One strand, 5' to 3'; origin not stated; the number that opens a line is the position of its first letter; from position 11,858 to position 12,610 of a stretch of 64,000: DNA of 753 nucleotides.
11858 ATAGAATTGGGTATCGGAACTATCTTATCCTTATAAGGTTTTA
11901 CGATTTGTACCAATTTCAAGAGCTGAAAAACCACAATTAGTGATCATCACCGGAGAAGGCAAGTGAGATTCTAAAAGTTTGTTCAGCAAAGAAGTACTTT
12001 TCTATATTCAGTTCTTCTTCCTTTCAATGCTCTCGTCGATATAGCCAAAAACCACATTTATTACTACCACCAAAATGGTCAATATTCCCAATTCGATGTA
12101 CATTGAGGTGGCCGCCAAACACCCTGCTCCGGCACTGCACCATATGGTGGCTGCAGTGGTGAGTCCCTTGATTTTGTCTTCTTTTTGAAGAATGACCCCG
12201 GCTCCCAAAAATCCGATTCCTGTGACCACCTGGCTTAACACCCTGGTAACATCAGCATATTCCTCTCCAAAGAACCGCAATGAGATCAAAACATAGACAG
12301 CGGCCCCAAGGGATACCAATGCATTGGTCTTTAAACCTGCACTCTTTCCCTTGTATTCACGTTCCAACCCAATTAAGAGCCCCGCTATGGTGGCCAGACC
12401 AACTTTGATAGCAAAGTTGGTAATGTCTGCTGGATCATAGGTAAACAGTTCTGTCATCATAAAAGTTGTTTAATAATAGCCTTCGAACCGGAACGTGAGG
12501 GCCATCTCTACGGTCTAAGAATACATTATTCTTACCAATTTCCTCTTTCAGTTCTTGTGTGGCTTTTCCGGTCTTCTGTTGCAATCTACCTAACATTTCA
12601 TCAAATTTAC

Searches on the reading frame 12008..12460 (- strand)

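Call 9: search_protein_families(library=pfam, proteins=[window:12008-12460:-], max_evalue=0.001)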
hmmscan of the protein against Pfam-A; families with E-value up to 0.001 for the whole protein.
window:12008-12460:- (150 aa): 1 family
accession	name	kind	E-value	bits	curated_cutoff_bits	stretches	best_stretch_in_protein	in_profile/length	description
PF02308.21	MgtC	-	9.8e-36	123.2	31.4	1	22-142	3-119/121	MgtC family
